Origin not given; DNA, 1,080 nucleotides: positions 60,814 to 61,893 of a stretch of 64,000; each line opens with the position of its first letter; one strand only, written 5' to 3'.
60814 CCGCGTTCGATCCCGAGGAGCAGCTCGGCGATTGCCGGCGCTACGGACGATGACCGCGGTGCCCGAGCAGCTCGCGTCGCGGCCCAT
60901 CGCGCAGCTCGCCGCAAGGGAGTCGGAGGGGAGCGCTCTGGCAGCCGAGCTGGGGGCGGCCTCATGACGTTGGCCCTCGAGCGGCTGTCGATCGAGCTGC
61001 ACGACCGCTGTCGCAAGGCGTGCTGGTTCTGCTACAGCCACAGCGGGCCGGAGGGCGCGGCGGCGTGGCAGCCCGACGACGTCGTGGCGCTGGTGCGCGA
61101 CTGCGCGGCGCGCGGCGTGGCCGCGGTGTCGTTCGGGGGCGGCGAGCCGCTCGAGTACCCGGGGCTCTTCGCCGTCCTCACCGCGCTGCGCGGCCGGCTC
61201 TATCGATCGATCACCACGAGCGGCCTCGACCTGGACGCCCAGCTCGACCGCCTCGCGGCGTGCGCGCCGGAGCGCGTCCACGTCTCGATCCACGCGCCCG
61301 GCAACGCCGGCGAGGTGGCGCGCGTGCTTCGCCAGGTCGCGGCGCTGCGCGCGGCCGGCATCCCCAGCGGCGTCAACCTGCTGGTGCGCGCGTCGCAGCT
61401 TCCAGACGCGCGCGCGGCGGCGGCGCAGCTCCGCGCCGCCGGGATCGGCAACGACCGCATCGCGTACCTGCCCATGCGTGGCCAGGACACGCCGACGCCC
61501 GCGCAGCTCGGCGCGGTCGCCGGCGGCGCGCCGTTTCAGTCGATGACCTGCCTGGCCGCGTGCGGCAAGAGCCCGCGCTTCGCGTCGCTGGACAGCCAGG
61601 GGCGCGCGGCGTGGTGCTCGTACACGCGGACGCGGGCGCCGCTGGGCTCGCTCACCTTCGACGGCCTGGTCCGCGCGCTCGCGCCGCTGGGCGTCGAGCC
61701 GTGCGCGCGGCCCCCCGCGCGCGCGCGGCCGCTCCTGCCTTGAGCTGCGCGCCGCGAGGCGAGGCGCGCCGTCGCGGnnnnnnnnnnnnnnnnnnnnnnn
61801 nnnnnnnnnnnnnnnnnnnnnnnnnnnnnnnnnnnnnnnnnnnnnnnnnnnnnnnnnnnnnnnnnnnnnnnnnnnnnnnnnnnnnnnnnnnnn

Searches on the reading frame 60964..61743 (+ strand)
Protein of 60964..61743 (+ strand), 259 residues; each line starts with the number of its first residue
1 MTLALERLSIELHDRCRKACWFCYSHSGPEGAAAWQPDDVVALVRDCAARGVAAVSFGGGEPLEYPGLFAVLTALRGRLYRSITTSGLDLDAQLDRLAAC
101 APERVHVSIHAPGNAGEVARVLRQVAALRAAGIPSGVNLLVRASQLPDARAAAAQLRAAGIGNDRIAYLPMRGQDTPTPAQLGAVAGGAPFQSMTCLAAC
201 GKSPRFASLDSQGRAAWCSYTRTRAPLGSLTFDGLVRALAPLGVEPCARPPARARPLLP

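Call 3: search_protein_families(library=pfam, proteins=[window:60964-61743:+], max_evalue=0.1)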
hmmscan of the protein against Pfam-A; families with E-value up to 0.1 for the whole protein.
window:60964-61743:+ (259 aa): 3 families
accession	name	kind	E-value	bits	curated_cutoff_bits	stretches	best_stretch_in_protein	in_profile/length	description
PF04055.27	Radical_SAM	-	3.9e-16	60.1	29.5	1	11-137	2-146/166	Radical SAM superfamily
PF13353.11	Fer4_12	-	0.053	14.3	22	1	15-76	14-78/137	4Fe-4S single cluster domain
PF06438.17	HasA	-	0.065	13.3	26.3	1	82-155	117-188/206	Heme-binding protein A (HasA)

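Call 4: search_protein_families(library=ncbifam, proteins=[window:60964-61743:+], max_evalue=0.1)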
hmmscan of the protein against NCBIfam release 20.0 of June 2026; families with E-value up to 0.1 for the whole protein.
window:60964-61743:+ (259 aa): 31 families (the best 25 are shown)
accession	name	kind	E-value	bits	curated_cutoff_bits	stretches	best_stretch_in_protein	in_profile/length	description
TIGR02668.1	moaA_archaeal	equivalog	1.3e-11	44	325.25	1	5-112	9-119/303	GTP 3',8-cyclase MoaA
NF001199.0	PRK00164.2-1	equivalog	6.5e-11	41.9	231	1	6-111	12-120/308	GTP 3',8-cyclase MoaA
TIGR02666.1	moaA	equivalog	4.1e-09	35.9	284.05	1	7-111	11-124/336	GTP 3',8-cyclase MoaA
TIGR04317.1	W_rSAM_matur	equivalog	8e-08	31.8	380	1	5-114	3-115/349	tungsten cofactor oxidoreductase radical SAM maturase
TIGR04466.1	rSAM_BlsE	equivalog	7.8e-07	28.9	400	1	8-145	5-136/327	cytosylglucuronate decarboxylase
TIGR04303.1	GeoRSP_rSAM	equivalog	2e-06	27.6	400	1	12-109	11-108/325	GeoRSP system radical SAM/SPASM protein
TIGR04251.1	SCM_rSAM_ScmF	equivalog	3.8e-06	26.5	400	1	15-143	13-144/353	SynChlorMet cassette radical SAM/SPASM protein ScmF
TIGR04051.1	rSAM_NirJ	equivalog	6.2e-06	25.4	515.45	1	12-136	8-143/354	heme d1 biosynthesis radical SAM protein NirJ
TIGR02109.1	PQQ_syn_pqqE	equivalog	6.3e-06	25.4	381.35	1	8-114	9-118/358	pyrroloquinoline quinone biosynthesis protein PqqE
TIGR04103.1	rSAM_nif11_3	equivalog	4e-05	22.4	725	1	11-166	10-175/412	nif11-class peptide radical SAM maturase 3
TIGR04403.1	rSAM_skfB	equivalog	5.3e-05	22.2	300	1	10-74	108-172/402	sporulation killing factor system radical SAM maturase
NF049973.1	radical_Rv1681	equivalog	9.4e-05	21.5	380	1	15-109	81-177/326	Rv1681 family radical SAM protein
TIGR03962.1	mycofact_rSAM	equivalog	0.00025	20.4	265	1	8-128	14-134/339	mycofactocin radical SAM maturase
NF045574.1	sacti_mat_StsB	exception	0.00026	20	625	1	12-77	102-167/466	StsB family radical SAM/SPASM domain sactipeptide maturase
TIGR04055.1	rSAM_NirJ2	equivalog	0.00088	18.9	500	1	13-83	7-77/326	putative heme d1 biosynthesis radical SAM protein NirJ2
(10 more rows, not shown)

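Call 5: find_homologous_proteins(query=window:60964-61743:+)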
Query window:60964-61743:+ (259 aa): 926 proteins with E <= 0.001 among 8000 candidates; the best 120 are listed.
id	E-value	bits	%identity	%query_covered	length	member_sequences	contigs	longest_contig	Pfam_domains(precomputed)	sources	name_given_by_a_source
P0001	2.6e-165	567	100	100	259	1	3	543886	PF04055.28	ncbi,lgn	ncbi:MAG: radical SAM protein [Kofleriaceae bacterium]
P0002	4.8e-110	385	70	98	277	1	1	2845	PF04055.28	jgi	jgi:hypothetical protein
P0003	3.9e-109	382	72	95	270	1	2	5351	PF04055.28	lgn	-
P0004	7.3e-106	372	68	94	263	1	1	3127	PF04055.28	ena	-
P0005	3.9e-103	363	64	98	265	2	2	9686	PF04055.28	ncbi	-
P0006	7.3e-103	362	64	98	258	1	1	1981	PF04055.28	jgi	jgi:MoaA/NifB/PqqE/SkfB family radical SAM enzyme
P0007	4.2e-101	356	66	95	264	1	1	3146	PF04055.28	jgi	jgi:hypothetical protein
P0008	2.2e-99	350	64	98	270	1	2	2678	PF04055.28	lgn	-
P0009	2.3e-99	350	65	95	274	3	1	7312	PF04055.28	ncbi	-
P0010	4.4e-99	349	67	94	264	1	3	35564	PF04055.28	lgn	-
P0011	5.3e-99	349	65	95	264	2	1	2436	PF04055.28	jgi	jgi:uncharacterized radical SAM superfamily Fe-S cluster-containing enzyme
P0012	9.0e-99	348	65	98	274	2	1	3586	PF04055.28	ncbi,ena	-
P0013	2.6e-98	347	65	96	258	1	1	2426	PF04055.28,PF13353.12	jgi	jgi:hypothetical protein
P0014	4.4e-98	346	64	96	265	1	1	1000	PF04055.28,PF13353.12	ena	-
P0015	1.2e-97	345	66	94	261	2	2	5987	PF04055.28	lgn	-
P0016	7.7e-97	342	66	95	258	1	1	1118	PF04055.28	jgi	jgi:hypothetical protein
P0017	1.2e-96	341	64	98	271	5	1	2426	PF04055.28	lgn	-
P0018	2.9e-96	340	63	98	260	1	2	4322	PF04055.28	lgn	-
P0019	3.4e-96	340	64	96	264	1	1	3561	PF04055.28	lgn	-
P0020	5.0e-96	339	63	98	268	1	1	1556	PF04055.28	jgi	jgi:hypothetical protein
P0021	5.9e-96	339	65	95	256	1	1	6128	PF04055.28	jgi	jgi:sulfatase maturation enzyme AslB (radical SAM superfamily)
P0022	8.2e-96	339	64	95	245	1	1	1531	PF04055.28,PF13353.12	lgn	-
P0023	9.2e-96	339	60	99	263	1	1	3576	PF04055.28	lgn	-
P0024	1.9e-95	338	64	95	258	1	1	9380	PF04055.28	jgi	jgi:Radical SAM superfamily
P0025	3.1e-95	337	61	98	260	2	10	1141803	PF04055.28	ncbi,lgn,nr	ncbi:MAG: radical SAM protein [Kofleriaceae bacterium]|nr:radical SAM protein [Kofleriaceae bacteriu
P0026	3.2e-95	337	62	95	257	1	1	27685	PF04055.28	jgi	jgi:molybdenum cofactor biosynthesis enzyme MoaA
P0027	4.2e-95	336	64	95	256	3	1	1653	PF04055.28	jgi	jgi:sulfatase maturation enzyme AslB (radical SAM superfamily)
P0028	8.2e-95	335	64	88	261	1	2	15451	PF04055.28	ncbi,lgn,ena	-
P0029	1.3e-94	335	63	97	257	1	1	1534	PF04055.28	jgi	jgi:MoaA/NifB/PqqE/SkfB family radical SAM enzyme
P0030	1.3e-94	335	64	95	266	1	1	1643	PF04055.28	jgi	jgi:sulfatase maturation enzyme AslB (radical SAM superfamily)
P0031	1.8e-94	334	62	95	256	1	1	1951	PF04055.28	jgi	jgi:hypothetical protein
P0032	1.8e-94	334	60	98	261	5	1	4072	PF04055.28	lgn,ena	-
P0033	2.4e-94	334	64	97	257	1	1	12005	PF04055.28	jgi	jgi:sulfatase maturation enzyme AslB (radical SAM superfamily)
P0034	3.2e-94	334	62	94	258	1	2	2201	PF04055.28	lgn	-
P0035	8.1e-94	332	62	96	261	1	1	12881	PF04055.28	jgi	jgi:sulfatase maturation enzyme AslB (radical SAM superfamily)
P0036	9.3e-94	332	63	95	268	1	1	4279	PF04055.28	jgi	jgi:organic radical activating enzyme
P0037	1.8e-93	331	63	95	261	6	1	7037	PF04055.28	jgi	jgi:hypothetical protein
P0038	2.7e-93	331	60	95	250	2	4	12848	PF04055.28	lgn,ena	-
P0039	4.5e-93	330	61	96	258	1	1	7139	PF04055.28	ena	-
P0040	4.8e-93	330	61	97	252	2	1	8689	PF04055.28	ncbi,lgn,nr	ncbi:MAG: radical SAM protein [Planctomycetia bacterium]|nr:radical SAM protein [Planctomycetia bact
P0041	5.2e-93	330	62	95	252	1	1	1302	PF04055.28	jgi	jgi:MoaA/NifB/PqqE/SkfB family radical SAM enzyme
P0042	5.6e-93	329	63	94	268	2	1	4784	PF04055.28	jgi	jgi:hypothetical protein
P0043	8.2e-93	329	63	98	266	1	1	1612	PF04055.28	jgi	jgi:hypothetical protein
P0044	1.6e-92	328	64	90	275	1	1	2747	PF04055.28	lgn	-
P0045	1.9e-92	328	62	94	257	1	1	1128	PF04055.28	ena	-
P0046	2.0e-92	328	62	89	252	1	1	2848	PF04055.28,PF13353.12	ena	-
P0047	2.2e-92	328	61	95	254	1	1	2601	PF04055.28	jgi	jgi:MoaA/NifB/PqqE/SkfB family radical SAM enzyme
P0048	2.4e-92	327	61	94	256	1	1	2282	PF04055.28,PF13353.12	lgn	-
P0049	2.5e-92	327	61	95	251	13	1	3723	PF04055.28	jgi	jgi:sulfatase maturation enzyme AslB (radical SAM superfamily)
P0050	2.8e-92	327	62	98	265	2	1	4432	PF04055.28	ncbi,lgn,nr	ncbi:MAG: radical SAM protein [Zavarzinella sp.]|nr:radical SAM protein [Zavarzinella sp.]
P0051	3.0e-92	327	61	94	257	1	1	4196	PF04055.28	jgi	jgi:sulfatase maturation enzyme AslB (radical SAM superfamily)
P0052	3.1e-92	327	61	95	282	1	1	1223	PF04055.28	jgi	jgi:sulfatase maturation enzyme AslB (radical SAM superfamily)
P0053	3.1e-92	327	59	97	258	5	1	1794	PF04055.28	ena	-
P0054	3.8e-92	327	59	98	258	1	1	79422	PF04055.28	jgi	jgi:molybdenum cofactor biosynthesis enzyme MoaA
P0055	7.2e-92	326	67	87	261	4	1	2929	PF04055.28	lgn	-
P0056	7.3e-92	326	61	95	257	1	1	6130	PF04055.28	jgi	jgi:molybdenum cofactor biosynthesis enzyme MoaA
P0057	9.0e-92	326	61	95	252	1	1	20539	PF04055.28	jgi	jgi:MoaA/NifB/PqqE/SkfB family radical SAM enzyme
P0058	9.6e-92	325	61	95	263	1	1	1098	PF04055.28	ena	-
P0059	1.0e-91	325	62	94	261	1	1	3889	PF04055.28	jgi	jgi:sulfatase maturation enzyme AslB (radical SAM superfamily)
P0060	1.1e-91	325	61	95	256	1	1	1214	PF04055.28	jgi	jgi:MoaA/NifB/PqqE/SkfB family radical SAM enzyme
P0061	1.2e-91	325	62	95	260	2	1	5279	PF04055.28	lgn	-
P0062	1.2e-91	325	61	95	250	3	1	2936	PF04055.28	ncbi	ncbi:MAG: radical SAM protein [Aureliella sp.]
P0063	1.4e-91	325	61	94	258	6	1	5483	PF04055.28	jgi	jgi:molybdenum cofactor biosynthesis enzyme MoaA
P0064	1.5e-91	325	62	93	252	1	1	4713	PF04055.28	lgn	-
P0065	1.6e-91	325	60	98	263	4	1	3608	PF04055.28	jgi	jgi:MoaA/NifB/PqqE/SkfB family radical SAM enzyme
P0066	1.8e-91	325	62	95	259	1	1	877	PF04055.28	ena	-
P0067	1.8e-91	325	61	95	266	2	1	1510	PF04055.28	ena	-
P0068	2.1e-91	324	63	95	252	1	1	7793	PF04055.28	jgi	jgi:MoaA/NifB/PqqE/SkfB family radical SAM enzyme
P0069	2.5e-91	324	61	95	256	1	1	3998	PF04055.28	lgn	-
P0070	2.9e-91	324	62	95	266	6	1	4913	PF04055.28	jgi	jgi:sulfatase maturation enzyme AslB (radical SAM superfamily)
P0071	3.0e-91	324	63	88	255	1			PF04055.28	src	-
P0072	3.6e-91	324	59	97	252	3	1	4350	PF04055.28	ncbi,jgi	jgi:MoaA/NifB/PqqE/SkfB family radical SAM enzyme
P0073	3.7e-91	323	60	97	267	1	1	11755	PF04055.28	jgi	jgi:MoaA/NifB/PqqE/SkfB family radical SAM enzyme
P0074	3.9e-91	323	60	99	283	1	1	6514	PF04055.28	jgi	jgi:hypothetical protein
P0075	4.0e-91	323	63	90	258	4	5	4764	PF04055.28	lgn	-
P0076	4.6e-91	323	61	95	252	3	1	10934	PF04055.28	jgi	jgi:MoaA/NifB/PqqE/SkfB family radical SAM enzyme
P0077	4.7e-91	323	61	95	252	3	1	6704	PF04055.28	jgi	jgi:MoaA/NifB/PqqE/SkfB family radical SAM enzyme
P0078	5.1e-91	323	60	95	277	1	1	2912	PF04055.28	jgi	jgi:hypothetical protein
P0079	5.8e-91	323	61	95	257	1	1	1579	PF04055.28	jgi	jgi:MoaA/NifB/PqqE/SkfB family radical SAM enzyme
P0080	6.0e-91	323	61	95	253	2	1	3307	PF04055.28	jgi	jgi:MoaA/NifB/PqqE/SkfB family radical SAM enzyme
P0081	6.0e-91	323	61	95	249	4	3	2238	PF04055.28,PF13353.12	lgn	-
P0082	6.3e-91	323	60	96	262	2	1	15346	PF04055.28,PF13353.12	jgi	-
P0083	7.5e-91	323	61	98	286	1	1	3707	PF04055.28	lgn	-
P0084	8.4e-91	322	60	97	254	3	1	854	PF04055.28,PF13353.12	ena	-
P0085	8.6e-91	322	62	95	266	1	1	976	PF04055.28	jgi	jgi:MoaA/NifB/PqqE/SkfB family radical SAM enzyme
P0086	9.4e-91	322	63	95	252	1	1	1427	PF04055.28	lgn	-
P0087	1.2e-90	322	61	95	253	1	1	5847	PF04055.28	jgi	jgi:MoaA/NifB/PqqE/SkfB family radical SAM enzyme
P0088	1.3e-90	322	61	95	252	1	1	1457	PF04055.28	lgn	-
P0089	1.3e-90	322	63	95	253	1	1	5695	PF04055.28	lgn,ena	-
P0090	1.8e-90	321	61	94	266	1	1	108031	PF04055.28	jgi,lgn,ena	-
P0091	2.1e-90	321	61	95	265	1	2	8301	PF04055.28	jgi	jgi:sulfatase maturation enzyme AslB (radical SAM superfamily)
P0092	2.2e-90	321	60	98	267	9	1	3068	PF04055.28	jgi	jgi:MoaA/NifB/PqqE/SkfB family radical SAM enzyme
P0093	2.2e-90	321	61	95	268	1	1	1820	PF04055.28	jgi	jgi:sulfatase maturation enzyme AslB (radical SAM superfamily)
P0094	2.2e-90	321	62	95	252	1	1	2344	PF04055.28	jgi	jgi:MoaA/NifB/PqqE/SkfB family radical SAM enzyme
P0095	2.4e-90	321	59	98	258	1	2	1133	PF04055.28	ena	-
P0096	2.5e-90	321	61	96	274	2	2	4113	PF04055.28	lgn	-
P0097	2.6e-90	321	60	94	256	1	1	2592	PF04055.28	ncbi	-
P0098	2.7e-90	321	61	95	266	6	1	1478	PF04055.28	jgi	jgi:sulfatase maturation enzyme AslB (radical SAM superfamily)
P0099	2.7e-90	321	64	94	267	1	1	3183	PF04055.28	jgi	jgi:hypothetical protein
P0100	3.2e-90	320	60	98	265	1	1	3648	PF04055.28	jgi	jgi:sulfatase maturation enzyme AslB (radical SAM superfamily)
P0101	3.2e-90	320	60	95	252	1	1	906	PF04055.28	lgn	-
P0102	3.3e-90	320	60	97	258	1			PF04055.28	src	-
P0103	3.8e-90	320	59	95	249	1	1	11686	PF04055.28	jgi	jgi:molybdenum cofactor biosynthesis enzyme MoaA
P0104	4.0e-90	320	62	93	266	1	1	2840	PF04055.28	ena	-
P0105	4.3e-90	320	59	95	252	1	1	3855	PF04055.28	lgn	-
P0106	6.0e-90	320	59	96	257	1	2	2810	PF04055.28,PF13353.12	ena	-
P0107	6.2e-90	319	61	95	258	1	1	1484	PF04055.28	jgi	jgi:MoaA/NifB/PqqE/SkfB family radical SAM enzyme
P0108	6.5e-90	319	61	95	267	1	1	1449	PF04055.28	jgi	jgi:MoaA/NifB/PqqE/SkfB family radical SAM enzyme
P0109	7.0e-90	319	61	94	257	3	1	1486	PF04055.28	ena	-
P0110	7.1e-90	319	61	95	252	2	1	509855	PF04055.28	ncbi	-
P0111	7.5e-90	319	59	95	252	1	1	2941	PF04055.28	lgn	-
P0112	7.8e-90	319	64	94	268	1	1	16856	PF04055.28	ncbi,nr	ncbi:MAG TPA: radical SAM protein [Nannocystaceae bacterium]|nr:radical SAM protein [Nannocystaceae 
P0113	8.1e-90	319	58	95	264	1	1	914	PF04055.28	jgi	jgi:molybdenum cofactor biosynthesis enzyme MoaA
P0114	1.0e-89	319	60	95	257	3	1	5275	PF04055.28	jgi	jgi:MoaA/NifB/PqqE/SkfB family radical SAM enzyme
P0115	1.1e-89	319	61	95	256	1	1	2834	PF04055.28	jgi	jgi:hypothetical protein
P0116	1.3e-89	318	59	95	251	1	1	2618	PF04055.28,PF13353.12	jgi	jgi:molybdenum cofactor biosynthesis enzyme MoaA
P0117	1.4e-89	318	59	95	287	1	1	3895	PF04055.28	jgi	jgi:hypothetical protein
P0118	1.8e-89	318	63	95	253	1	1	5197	PF04055.28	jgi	jgi:hypothetical protein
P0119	1.9e-89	318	61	94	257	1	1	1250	PF04055.28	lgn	-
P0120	1.9e-89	318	61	95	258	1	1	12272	PF04055.28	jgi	jgi:sulfatase maturation enzyme AslB (radical SAM superfamily)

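Call 6: find_encoding_contigs(protein=P0025, flank=6000, max_places=3)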
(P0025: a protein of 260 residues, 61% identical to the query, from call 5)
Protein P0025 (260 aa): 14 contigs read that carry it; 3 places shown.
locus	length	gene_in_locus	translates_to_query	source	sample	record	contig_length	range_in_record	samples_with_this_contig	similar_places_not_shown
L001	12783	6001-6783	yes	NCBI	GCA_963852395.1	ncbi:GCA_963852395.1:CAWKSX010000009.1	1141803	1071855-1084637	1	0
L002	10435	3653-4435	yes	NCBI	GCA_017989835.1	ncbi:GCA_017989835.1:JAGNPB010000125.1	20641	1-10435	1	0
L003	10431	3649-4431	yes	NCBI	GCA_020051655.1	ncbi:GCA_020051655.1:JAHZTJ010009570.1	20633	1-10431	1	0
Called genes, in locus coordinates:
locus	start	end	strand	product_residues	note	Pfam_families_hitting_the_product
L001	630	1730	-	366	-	-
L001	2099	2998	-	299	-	-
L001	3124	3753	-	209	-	-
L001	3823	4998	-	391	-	-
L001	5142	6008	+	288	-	-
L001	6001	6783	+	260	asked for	PF04055:Radical_SAM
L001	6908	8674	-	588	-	PF05593:RHS_repeat (faint)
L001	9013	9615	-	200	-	PF09346:SMI1_KNR4 (weak)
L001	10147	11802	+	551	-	PF04151:PPC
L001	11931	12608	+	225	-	-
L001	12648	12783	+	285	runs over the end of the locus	-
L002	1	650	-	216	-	?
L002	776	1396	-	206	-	-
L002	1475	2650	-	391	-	-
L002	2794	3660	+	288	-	-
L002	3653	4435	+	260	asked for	PF04055:Radical_SAM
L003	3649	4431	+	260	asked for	PF04055:Radical_SAM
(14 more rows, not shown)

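Call 7: find_encoding_contigs(protein=P0110, flank=6000, max_places=2)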
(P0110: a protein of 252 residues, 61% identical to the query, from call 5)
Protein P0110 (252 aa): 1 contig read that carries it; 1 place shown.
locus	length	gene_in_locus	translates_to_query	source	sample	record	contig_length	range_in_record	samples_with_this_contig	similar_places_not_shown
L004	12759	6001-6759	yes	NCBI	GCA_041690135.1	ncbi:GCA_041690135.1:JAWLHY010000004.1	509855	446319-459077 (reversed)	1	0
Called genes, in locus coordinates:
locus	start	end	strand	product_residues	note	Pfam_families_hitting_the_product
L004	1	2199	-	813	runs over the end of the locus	PF13442:Cytochrome_CBB3 (weak), PF07626:PSD3, PF16841:CBM60, PF07637:PSD5, PF07631:PSD4, PF07627:PSCyt3, PF07624:PSD2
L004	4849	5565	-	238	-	-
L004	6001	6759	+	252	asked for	PF04055:Radical_SAM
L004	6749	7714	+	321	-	-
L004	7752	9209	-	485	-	PF00128:Alpha-amylase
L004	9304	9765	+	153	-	PF07098:DUF1360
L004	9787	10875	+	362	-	PF01073:3Beta_HSD, PF01370:Epimerase, PF04321:RmlD_sub_bind, PF16363:GDP_Man_Dehyd, PF07993:NAD_binding_4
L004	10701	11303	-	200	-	-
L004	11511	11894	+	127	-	PF10604:Polyketide_cyc2, PF03364:Polyketide_cyc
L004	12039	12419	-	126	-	-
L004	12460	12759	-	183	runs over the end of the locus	-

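Call 8: find_encoding_contigs(protein=P0054, flank=6000, max_places=2)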
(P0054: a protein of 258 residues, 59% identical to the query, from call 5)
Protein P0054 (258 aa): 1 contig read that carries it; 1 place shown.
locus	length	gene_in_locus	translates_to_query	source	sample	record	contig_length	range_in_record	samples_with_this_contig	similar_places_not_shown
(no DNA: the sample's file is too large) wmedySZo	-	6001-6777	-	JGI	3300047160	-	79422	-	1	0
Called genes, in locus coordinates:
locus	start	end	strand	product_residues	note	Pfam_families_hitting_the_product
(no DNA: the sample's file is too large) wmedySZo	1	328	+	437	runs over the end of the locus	PF00202:Aminotran_3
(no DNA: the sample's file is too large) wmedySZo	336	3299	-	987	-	PF00069:Pkinase, PF07714:PK_Tyr_Ser-Thr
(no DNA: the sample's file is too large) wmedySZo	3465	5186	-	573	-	PF00069:Pkinase, PF07714:PK_Tyr_Ser-Thr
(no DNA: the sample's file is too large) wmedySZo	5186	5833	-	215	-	PF07638:Sigma70_ECF (weak), PF04542:Sigma70_r2, PF08281:Sigma70_r4_2, PF04545:Sigma70_r4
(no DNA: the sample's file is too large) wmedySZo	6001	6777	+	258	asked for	PF04055:Radical_SAM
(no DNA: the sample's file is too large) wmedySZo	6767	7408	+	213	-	-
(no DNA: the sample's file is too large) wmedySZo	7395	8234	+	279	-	-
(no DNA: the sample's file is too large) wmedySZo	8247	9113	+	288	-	-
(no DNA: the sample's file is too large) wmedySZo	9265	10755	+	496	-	PF13516:LRR_6 (faint)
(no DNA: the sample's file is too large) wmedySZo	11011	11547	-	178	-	-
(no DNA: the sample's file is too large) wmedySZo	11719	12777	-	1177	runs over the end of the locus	PF00069:Pkinase, PF07714:PK_Tyr_Ser-Thr, PF00069:Pkinase, PF23414:Beta-prop_EML_2, PF24796:WDR55, PF24807:WD40_CDC20-Fz, PF24814:WD40_Prp19, PF24817:WD40_WDHD1_1st, +24 more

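Call 12: search_protein_families(library=padloc, proteins=[window:60964-61743:+], max_evalue=0.1)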
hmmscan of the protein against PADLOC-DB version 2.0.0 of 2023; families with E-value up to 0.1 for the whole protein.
window:60964-61743:+ (259 aa): 2 families
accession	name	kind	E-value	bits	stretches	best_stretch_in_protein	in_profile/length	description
PDLC02904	pVip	-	6.4e-05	20.6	1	12-99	9-97/262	Viperins associated with kinases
PDLC02903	pVip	-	9.2e-05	20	1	12-109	6-100/257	Viperins not associated with kinases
